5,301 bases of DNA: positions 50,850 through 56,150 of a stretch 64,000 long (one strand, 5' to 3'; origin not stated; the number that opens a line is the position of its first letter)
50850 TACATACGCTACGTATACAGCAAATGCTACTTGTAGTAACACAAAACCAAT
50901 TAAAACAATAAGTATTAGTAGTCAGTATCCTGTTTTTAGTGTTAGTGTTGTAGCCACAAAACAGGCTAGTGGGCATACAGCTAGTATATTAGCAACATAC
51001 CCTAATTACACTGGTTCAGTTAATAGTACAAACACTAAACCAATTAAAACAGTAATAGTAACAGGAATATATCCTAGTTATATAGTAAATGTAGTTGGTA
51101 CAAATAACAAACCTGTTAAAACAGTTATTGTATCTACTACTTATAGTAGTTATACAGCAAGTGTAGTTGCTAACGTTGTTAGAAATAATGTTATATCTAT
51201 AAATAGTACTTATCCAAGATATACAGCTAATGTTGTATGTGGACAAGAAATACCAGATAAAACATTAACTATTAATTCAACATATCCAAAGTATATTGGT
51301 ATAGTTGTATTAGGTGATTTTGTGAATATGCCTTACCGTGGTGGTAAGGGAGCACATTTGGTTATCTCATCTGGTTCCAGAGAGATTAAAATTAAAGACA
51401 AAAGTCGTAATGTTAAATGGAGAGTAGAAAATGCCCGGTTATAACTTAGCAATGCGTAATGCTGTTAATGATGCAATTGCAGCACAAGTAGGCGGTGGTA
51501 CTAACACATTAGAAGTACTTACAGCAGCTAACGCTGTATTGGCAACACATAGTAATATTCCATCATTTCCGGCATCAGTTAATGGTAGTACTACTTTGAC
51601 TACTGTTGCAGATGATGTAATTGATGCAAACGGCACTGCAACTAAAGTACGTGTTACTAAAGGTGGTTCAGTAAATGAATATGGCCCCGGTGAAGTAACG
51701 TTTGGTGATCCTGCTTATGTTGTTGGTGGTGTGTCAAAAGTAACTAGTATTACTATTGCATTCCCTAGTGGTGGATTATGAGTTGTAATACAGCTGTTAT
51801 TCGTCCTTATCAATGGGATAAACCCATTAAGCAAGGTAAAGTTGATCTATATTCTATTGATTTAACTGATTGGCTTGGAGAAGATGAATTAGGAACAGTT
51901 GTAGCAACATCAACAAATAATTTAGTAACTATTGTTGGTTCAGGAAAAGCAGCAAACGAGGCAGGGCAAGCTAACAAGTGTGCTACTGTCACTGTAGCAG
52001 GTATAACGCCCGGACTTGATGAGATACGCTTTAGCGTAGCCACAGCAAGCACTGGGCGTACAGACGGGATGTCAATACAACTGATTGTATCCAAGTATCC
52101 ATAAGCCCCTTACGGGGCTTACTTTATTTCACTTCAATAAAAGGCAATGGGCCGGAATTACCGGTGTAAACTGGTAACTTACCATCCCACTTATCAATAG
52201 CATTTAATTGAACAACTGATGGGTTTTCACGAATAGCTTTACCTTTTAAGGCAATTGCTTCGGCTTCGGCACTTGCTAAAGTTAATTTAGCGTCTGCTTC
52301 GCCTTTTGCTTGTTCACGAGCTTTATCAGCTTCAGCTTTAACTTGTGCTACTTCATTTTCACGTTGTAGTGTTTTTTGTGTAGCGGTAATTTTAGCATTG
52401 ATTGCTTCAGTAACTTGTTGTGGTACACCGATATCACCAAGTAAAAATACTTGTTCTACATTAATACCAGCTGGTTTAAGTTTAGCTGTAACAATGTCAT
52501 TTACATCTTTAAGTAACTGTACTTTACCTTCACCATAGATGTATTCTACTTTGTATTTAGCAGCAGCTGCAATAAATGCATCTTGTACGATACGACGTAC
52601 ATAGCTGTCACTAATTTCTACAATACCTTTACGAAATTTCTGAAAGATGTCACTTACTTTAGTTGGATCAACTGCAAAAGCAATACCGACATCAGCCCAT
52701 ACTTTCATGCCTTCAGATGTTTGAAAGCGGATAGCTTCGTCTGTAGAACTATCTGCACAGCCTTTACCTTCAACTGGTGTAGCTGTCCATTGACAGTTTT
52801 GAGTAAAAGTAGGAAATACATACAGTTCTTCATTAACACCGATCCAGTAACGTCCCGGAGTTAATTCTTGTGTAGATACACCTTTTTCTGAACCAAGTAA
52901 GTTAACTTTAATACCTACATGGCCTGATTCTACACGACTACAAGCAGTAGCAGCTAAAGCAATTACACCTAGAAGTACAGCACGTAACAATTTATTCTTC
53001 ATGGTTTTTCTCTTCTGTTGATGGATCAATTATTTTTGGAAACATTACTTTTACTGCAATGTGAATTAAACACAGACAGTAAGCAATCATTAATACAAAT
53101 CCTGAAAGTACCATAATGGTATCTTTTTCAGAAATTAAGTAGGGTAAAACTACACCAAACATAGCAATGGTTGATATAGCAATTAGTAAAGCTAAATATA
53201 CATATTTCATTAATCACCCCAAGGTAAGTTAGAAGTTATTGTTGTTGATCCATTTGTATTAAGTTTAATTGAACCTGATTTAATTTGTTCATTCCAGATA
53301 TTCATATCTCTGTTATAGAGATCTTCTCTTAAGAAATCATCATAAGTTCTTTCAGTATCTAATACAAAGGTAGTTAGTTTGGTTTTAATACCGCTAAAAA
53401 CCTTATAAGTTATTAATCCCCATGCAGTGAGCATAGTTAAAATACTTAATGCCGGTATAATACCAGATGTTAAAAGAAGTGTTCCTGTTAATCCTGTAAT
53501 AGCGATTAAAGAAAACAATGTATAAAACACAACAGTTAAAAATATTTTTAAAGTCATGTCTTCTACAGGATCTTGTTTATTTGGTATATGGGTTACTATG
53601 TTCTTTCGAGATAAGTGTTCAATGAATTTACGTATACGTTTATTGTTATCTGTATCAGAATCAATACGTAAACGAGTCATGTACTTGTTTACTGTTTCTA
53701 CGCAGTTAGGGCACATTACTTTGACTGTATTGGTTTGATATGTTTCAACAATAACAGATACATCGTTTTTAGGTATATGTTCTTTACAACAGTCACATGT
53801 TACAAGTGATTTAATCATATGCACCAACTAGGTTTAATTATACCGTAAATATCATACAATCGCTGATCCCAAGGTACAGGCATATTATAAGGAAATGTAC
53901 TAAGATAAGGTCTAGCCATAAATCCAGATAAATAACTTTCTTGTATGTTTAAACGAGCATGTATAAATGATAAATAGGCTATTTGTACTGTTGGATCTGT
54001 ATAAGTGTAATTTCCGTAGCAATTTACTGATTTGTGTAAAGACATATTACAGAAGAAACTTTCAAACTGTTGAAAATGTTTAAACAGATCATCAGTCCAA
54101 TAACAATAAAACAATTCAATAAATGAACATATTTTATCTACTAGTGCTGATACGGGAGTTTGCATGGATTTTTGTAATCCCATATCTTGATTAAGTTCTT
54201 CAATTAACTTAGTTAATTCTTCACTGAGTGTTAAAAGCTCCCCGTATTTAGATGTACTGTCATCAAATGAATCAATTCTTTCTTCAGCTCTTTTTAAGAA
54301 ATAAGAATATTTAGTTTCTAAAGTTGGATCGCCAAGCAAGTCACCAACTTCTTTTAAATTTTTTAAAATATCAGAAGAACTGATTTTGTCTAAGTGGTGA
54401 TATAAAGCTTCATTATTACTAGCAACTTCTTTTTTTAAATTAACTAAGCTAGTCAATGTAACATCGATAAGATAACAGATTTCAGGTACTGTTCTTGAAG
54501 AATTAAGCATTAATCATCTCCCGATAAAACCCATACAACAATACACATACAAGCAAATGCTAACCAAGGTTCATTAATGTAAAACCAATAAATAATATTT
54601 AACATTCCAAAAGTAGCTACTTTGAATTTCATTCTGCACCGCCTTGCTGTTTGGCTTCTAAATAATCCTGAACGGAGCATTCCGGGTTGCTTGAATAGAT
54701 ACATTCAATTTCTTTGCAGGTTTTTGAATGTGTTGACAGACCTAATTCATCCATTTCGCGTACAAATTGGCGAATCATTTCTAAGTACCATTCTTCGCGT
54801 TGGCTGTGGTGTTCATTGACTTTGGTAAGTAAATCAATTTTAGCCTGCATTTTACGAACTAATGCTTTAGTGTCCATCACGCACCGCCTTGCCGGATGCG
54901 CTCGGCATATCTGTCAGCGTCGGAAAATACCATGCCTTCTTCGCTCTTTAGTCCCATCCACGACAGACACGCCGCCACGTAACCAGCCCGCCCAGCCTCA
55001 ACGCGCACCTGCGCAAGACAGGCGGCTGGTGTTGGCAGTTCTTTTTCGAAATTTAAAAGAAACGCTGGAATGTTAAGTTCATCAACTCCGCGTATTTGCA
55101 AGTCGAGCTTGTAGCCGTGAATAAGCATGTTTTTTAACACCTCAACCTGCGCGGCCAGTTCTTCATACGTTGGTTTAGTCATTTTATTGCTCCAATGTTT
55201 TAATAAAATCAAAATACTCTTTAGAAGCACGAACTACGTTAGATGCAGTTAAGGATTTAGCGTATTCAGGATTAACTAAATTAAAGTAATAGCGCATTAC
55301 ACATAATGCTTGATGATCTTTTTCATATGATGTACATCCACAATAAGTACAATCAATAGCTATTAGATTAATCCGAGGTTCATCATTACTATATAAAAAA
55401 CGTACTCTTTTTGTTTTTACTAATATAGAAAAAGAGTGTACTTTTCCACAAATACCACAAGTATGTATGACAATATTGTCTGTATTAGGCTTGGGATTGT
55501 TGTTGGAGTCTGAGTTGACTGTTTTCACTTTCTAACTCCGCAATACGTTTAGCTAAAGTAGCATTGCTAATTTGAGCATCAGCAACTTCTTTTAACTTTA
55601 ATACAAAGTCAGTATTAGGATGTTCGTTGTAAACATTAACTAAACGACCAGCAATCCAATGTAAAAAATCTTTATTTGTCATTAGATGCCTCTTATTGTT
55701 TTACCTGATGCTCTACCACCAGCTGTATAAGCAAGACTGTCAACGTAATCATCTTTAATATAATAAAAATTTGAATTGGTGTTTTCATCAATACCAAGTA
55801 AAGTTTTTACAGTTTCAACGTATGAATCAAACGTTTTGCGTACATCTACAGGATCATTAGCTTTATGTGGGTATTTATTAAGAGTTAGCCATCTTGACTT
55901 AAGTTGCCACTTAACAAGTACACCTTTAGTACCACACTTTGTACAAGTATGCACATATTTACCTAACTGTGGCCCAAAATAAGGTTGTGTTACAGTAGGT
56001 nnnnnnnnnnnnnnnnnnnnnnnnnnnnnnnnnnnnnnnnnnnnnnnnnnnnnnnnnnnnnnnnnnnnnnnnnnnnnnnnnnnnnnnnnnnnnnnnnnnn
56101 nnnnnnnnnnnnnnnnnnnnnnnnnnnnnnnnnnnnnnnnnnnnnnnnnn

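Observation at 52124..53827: Phage-encoded SPFH/band-7 lipoprotein with partner membrane proteins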

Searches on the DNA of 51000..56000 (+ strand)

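Call 5: search_dna_similar(query=window:51000-56000:+, collection=phages, mode=near, max_rows=25)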
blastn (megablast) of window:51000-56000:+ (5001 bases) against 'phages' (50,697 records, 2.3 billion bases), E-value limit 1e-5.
No match.
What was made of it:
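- Tried and rejected: Megablast of the region against 50,697 phage genomes found no match (call 5).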

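Call 61: search_dna_similar(query=L152:3900-5900:+, collection=ecoli_genomes, mode=near, max_rows=8)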
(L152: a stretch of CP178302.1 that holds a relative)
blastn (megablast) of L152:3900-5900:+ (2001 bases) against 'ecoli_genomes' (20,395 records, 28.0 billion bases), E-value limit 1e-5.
In 391 record(s) the limit of 40 matching pieces per record was reached: places in those records are undercounted.
Records with a match: 10026; places in all: 75588; records where one place covers at least 80% of the query: 0.
Genomes with a match: 5044 of 5426; with a place that covers at least 80% of the query: 0. Places per genome that has any: lowest 1, median 11, highest 68. On chromosomes: 59716 places; on plasmids: 15872.
Best place of each record, by identity: >=99% 4587; 95-99% 3709; 90-95% 1273; 80-90% 279; 60-80% 178.
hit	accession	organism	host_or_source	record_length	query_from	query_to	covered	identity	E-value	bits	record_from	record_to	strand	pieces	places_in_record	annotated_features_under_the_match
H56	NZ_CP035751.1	Escherichia coli E110019 strain E110019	-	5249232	1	2001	61%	98.0%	0e+0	2107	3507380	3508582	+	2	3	SPFH domain-containing protein | hypothetical protein (x2) | ORF6N domain-containing protein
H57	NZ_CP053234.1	Escherichia coli strain SCU-106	Homo sapiens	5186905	1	2001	61%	98.0%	0e+0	2107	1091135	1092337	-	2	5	SPFH domain-containing protein | hypothetical protein (x2) | ORF6N domain-containing protein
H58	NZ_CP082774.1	Escherichia coli O16:H6 strain CU37RT-2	Homo sapiens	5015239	1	2001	61%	98.0%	0e+0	2107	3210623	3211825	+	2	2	SPFH domain-containing protein | hypothetical protein (x2) | ORF6N domain-containing protein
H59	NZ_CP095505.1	Escherichia coli strain GN02050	Homo sapiens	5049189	1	2001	61%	98.0%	0e+0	2107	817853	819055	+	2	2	SPFH domain-containing protein | hypothetical protein (x2) | ORF6N domain-containing protein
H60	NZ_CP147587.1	Escherichia coli strain GN06667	Homo sapiens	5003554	1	2001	61%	98.0%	0e+0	2107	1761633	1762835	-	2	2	SPFH domain-containing protein | hypothetical protein (x2) | ORF6N domain-containing protein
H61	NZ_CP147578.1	Escherichia coli strain GN05476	Homo sapiens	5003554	1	2001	61%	98.0%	0e+0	2107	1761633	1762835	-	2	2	SPFH domain-containing protein | hypothetical protein (x2) | ORF6N domain-containing protein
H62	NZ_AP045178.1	Escherichia coli strain JNEC-KY202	Homo sapiens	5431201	1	2001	61%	98.0%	0e+0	2107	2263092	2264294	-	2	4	SPFH domain-containing protein | hypothetical protein (x2) | ORF6N domain-containing protein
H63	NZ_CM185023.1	Escherichia coli strain B2.3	Homo sapiens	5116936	1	2001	61%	98.0%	0e+0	2107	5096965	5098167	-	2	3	SPFH domain-containing protein | hypothetical protein (x2) | ORF6N domain-containing protein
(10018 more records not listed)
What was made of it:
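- Tried and rejected: The 'non-adjacent' partner in E. coli and Shigella is explained by an IS insertion (call 61).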

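Call 62: get_annotated_region(hit=H56, flank=9000)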
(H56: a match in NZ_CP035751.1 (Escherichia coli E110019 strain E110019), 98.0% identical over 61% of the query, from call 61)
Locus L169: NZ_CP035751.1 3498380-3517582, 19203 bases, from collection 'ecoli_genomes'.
description: Escherichia coli E110019 chromosome, complete genome
organism: Escherichia coli E110019 strain E110019 (NCBI taxid 340186)
replicon: chromosome; assembly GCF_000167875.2
host: -; source: -; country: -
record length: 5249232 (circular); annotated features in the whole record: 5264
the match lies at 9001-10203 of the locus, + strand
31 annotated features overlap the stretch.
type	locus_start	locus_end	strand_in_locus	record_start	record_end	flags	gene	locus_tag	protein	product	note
CDS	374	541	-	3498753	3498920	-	-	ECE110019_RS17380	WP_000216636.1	DUF3927 family protein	-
CDS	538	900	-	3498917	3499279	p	-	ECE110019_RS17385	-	tellurite resistance TerB family protein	internal stop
CDS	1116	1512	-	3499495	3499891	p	-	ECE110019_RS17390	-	antiterminator Q family protein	frameshifted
CDS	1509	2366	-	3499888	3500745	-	-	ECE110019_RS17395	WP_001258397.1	hypothetical protein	-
CDS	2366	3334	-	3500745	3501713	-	-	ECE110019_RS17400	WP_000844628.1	toprim domain-containing protein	-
CDS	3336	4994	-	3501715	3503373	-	-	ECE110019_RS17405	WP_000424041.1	DEAD/DEAH box helicase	-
CDS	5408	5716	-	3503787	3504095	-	-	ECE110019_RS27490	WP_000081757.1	hypothetical protein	-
CDS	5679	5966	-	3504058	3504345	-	-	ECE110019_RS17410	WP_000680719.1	transcriptional regulator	-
CDS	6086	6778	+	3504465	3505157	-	-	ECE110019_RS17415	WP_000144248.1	LexA family transcriptional regulator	-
CDS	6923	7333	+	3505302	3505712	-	-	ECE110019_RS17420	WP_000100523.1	helix-turn-helix domain-containing protein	-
CDS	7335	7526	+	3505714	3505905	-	-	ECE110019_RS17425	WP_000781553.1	hypothetical protein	-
CDS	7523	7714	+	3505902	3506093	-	-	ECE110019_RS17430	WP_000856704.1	hypothetical protein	-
CDS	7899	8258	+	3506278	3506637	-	-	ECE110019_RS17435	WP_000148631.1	hypothetical protein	-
CDS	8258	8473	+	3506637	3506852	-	-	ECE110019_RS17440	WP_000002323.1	hypothetical protein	-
CDS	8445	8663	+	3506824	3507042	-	-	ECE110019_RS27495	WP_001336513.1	ParE family toxin-like protein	-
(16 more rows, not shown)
